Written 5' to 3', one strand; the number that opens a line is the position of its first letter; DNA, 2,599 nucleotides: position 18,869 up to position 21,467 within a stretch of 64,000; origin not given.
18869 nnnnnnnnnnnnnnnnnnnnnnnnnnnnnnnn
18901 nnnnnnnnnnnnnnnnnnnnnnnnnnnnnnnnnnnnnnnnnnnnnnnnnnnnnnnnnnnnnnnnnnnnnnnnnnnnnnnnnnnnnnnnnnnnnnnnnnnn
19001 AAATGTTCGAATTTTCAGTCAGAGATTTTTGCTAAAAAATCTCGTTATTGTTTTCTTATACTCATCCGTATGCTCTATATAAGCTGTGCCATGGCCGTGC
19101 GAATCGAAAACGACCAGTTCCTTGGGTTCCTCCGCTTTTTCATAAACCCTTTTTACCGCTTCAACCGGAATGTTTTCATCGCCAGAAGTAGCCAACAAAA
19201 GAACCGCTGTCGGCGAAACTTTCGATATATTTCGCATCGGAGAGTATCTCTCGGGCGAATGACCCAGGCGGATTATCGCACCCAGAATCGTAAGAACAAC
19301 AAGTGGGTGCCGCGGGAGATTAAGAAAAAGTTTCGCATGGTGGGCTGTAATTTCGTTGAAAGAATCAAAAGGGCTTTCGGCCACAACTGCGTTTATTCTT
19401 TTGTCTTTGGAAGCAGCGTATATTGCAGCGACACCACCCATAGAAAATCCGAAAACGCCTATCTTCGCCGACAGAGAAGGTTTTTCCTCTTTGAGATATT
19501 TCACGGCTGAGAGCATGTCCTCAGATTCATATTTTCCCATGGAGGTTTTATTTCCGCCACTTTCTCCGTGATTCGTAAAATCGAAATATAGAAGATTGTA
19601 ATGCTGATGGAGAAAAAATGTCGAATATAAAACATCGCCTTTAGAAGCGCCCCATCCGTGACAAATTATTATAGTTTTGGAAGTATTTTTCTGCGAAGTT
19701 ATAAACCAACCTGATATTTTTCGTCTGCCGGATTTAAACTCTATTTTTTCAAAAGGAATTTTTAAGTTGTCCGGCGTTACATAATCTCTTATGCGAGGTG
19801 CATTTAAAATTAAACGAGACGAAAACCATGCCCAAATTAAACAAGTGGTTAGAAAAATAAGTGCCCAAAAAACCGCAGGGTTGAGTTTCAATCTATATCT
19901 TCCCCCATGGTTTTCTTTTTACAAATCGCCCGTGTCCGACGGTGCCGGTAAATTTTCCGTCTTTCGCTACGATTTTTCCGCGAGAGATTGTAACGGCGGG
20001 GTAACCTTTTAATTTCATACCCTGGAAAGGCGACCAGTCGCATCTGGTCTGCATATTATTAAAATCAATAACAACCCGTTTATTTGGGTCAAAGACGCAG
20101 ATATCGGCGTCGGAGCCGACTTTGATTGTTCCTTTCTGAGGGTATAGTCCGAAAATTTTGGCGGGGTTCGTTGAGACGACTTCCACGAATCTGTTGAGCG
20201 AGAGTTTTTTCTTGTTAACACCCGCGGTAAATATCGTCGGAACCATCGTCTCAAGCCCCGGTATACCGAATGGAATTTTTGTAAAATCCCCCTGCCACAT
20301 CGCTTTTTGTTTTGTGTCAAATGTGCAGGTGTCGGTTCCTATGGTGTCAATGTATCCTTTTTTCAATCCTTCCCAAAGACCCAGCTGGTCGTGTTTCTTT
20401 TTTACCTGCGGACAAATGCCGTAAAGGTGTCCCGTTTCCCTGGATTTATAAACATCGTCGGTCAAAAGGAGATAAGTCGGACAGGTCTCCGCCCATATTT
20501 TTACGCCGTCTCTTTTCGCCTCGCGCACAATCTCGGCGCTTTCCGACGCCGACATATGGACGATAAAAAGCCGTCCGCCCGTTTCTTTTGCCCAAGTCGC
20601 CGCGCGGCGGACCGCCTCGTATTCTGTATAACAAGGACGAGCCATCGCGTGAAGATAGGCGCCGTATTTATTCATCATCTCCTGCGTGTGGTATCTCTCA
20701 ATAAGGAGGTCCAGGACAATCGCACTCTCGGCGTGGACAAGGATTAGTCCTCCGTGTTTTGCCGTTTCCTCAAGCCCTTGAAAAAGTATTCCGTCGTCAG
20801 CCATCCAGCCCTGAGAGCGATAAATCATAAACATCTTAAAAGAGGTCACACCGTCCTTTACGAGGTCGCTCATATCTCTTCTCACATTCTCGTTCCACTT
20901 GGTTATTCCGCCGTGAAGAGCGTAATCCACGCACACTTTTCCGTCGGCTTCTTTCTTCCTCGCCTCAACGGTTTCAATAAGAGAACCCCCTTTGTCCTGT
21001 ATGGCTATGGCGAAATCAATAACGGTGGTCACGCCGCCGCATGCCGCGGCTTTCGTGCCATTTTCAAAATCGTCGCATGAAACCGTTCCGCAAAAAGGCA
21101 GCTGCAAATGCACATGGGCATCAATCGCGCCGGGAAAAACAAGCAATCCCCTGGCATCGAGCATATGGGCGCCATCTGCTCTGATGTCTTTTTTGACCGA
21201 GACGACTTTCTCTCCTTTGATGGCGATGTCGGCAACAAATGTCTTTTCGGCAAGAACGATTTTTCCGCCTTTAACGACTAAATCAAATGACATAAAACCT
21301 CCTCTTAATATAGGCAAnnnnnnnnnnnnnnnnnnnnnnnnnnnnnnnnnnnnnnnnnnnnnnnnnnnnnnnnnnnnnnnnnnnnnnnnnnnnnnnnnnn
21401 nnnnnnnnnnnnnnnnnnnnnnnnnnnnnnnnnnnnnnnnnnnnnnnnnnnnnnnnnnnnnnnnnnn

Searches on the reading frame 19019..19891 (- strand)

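Call 5: search_protein_families(library=pfam, max_evalue=0.01, proteins=[window:19019-19891:-])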
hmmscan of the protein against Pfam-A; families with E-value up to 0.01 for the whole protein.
window:19019-19891:- (290 aa): 14 families
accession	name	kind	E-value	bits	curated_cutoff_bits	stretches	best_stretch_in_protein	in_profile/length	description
PF00561.26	Abhydrolase_1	-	1.1e-11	45.4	25.8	1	73-180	2-108/245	alpha/beta hydrolase fold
PF00326.27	Peptidase_S9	-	1.7e-11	44.5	22.6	2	115-175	37-98/213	Prolyl oligopeptidase family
PF12146.15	Hydrolase_4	-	2.8e-11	43.6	27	1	70-187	3-124/239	Serine aminopeptidase, S33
PF02129.25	Peptidase_S15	-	1e-09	38.9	23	1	82-180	46-134/262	X-Pro dipeptidyl-peptidase (S15 family)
PF12697.13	Abhydrolase_6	-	2e-07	32.4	26.3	1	74-276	1-212/217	Alpha/beta hydrolase family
PF01738.24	DLH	-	4.5e-07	30.1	21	1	124-171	79-126/217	Dienelactone hydrolase family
PF09752.15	ABHD18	-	8.9e-06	25.5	21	0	225-287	290-350/351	Alpha/beta hydrolase domain containing 18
PF02230.22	Abhydrolase_2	-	1.6e-05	25.3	23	0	138-186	101-150/217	Phospholipase/Carboxylesterase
PF05448.18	AXE1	-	0.00061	19.1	21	0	141-177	175-211/321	Acetyl xylan esterase (AXE1)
PF08386.16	Abhydrolase_4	-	0.00086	19.8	21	1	218-287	25-92/103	TAP-like protein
PF08840.17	BAAT_C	-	0.0012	19.4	20.9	1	129-174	9-54/210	BAAT / Acyl-CoA thioester hydrolase C terminal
PF12740.14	PETase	-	0.0017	18.3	28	1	141-178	124-161/263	PET hydrolase-like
PF05705.20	DUF829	-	0.0035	17.7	25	0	199-285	150-241/242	Eukaryotic protein of unknown function (DUF829)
PF00756.26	Esterase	-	0.004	17.4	22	1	130-174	103-148/251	Putative esterase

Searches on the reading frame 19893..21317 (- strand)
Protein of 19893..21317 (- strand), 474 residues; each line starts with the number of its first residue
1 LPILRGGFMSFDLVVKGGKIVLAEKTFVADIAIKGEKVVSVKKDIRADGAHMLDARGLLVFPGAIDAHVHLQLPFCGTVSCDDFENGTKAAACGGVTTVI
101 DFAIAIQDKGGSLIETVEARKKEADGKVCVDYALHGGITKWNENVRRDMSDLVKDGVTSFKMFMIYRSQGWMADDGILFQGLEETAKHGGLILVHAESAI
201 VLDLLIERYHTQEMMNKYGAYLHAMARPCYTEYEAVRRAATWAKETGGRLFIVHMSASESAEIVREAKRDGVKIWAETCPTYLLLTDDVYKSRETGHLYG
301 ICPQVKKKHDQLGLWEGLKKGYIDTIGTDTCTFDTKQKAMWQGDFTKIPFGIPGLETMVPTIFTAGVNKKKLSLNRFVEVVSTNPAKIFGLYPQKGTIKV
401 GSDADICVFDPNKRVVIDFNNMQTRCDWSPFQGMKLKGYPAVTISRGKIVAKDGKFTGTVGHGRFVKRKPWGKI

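Call 5: search_protein_families(library=pfam, max_evalue=0.01, proteins=[window:19893-21317:-])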
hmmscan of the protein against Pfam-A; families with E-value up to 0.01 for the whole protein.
window:19893-21317:- (474 aa): 2 families
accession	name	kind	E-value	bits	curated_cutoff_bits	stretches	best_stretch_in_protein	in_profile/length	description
PF01979.26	Amidohydro_1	-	2.4e-26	93.2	25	1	59-450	1-345/345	Amidohydrolase family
PF07969.17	Amidohydro_3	-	3.2e-12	47.1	29.7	1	369-450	404-471/472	Amidohydrolase family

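Call 12: find_encoding_contigs(protein=window:19893-21296:-, flank=10000, max_places=6)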
Protein window:19893-21296:- (467 aa): no gene with exactly this product is on record in the collection.
